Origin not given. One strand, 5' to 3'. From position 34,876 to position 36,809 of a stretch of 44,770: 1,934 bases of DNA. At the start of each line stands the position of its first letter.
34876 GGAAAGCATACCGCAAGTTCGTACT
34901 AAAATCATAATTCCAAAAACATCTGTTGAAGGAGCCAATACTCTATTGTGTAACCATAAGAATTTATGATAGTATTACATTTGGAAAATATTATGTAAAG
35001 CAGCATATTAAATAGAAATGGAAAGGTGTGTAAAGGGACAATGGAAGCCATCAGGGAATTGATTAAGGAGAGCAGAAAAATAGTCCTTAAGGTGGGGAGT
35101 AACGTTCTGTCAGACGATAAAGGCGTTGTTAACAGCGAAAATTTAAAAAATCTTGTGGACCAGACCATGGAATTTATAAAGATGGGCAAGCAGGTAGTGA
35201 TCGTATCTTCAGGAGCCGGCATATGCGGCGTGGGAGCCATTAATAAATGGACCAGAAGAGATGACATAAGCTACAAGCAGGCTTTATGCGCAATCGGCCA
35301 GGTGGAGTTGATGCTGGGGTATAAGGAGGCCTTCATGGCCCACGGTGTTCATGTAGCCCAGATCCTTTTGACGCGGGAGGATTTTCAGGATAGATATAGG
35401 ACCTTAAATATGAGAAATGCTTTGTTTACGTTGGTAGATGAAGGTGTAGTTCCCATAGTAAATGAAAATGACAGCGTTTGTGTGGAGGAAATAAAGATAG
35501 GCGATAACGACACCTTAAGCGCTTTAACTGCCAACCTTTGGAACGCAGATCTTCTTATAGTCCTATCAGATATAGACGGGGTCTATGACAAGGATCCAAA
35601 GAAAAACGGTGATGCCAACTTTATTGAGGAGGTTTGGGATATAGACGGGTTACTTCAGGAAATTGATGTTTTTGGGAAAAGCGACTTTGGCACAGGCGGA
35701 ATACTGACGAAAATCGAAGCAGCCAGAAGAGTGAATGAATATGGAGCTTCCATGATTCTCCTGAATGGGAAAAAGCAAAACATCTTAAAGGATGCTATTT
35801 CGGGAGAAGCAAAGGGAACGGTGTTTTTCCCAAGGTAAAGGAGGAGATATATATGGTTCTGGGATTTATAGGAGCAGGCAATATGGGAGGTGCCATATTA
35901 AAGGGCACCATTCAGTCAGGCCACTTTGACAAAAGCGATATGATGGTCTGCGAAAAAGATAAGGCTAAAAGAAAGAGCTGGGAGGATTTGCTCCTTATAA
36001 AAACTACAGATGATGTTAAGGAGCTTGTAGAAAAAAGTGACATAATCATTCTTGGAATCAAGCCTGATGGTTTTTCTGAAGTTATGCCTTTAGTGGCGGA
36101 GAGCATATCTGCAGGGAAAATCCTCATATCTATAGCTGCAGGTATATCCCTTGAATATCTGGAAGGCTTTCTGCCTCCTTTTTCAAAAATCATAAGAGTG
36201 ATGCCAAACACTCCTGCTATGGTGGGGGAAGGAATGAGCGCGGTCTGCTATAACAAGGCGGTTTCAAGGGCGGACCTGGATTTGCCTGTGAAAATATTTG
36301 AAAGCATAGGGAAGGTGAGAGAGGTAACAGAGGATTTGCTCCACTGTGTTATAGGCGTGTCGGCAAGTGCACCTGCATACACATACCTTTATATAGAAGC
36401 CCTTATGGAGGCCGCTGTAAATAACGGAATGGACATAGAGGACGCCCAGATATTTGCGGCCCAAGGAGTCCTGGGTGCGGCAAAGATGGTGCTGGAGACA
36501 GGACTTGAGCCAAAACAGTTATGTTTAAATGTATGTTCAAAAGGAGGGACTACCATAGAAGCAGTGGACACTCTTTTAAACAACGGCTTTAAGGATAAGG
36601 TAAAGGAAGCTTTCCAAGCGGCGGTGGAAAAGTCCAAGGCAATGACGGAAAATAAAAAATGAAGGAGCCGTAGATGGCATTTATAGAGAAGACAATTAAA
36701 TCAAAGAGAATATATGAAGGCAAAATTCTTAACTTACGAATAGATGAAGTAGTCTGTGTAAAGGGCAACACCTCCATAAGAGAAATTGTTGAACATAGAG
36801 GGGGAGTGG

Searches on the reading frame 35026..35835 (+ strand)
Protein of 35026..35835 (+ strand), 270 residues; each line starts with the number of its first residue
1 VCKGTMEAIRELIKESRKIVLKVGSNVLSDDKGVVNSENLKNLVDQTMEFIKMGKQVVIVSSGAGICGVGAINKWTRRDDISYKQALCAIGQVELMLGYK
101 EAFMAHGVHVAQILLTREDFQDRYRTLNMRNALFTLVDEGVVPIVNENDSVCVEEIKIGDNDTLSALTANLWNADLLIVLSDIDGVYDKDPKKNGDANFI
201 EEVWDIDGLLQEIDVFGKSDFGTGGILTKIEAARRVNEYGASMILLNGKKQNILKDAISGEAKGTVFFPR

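Call 64: search_protein_families(library=ncbifam, proteins=[window:35026-35835:+], max_evalue=1e-8)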
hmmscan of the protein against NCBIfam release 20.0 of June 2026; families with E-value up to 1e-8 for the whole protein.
window:35026-35835:+ (270 aa): 5 families
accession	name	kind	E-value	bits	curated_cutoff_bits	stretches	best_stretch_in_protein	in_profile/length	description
TIGR01027.1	proB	equivalog_domain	1.2e-85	287.9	186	1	18-269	2-253/363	glutamate 5-kinase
TIGR01092.1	P5CS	equivalog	4.3e-36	124.4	796.75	1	10-267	1-273/715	delta l-pyrroline-5-carboxylate synthetase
NF040647.1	IPPK_Arch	equivalog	1.3e-20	73.7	120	1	19-266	1-258/259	isopentenyl phosphate kinase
TIGR02075.1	pyrH_bact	equivalog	1e-11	44.9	243.9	0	162-220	138-197/233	UMP kinase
TIGR02076.1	pyrH_arch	equivalog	5.1e-11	42.6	158.05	1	162-266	119-220/222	UMP kinase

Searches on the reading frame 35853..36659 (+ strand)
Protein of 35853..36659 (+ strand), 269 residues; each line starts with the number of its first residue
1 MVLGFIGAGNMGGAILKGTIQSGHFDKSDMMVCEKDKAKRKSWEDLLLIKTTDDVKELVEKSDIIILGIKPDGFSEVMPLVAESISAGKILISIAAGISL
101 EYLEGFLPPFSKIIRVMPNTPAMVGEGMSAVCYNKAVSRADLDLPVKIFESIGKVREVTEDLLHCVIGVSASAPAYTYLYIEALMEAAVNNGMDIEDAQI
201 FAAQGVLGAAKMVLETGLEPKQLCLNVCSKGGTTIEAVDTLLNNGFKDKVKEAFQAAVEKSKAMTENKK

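Call 64: search_protein_families(library=ncbifam, proteins=[window:35853-36659:+], max_evalue=1e-8)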
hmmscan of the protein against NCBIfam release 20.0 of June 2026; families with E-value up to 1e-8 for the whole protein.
window:35853-36659:+ (269 aa): 6 families
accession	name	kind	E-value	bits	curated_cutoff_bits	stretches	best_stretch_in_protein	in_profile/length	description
TIGR00112.1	proC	equivalog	4.7e-77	259.2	196.75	1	3-263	1-262/263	pyrroline-5-carboxylate reductase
NF005813.0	PRK07679.1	exception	7.4e-45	153.5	404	1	3-265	6-269/279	pyrroline-5-carboxylate reductase ProI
NF005814.0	PRK07680.1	equivalog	4.8e-31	108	278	1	1-261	1-260/275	late competence protein ComER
NF008839.0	PRK11880.2-4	equivalog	9.8e-31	107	288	1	2-262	3-250/252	pyrroline-5-carboxylate reductase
NF005384.0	PRK06928.1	exception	5.3e-23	81.9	301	1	3-263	4-265/277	pyrroline-5-carboxylate reductase ProG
NF005063.0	PRK06476.1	equivalog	3.6e-15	56.2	254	1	1-261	1-253/258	pyrroline-5-carboxylate reductase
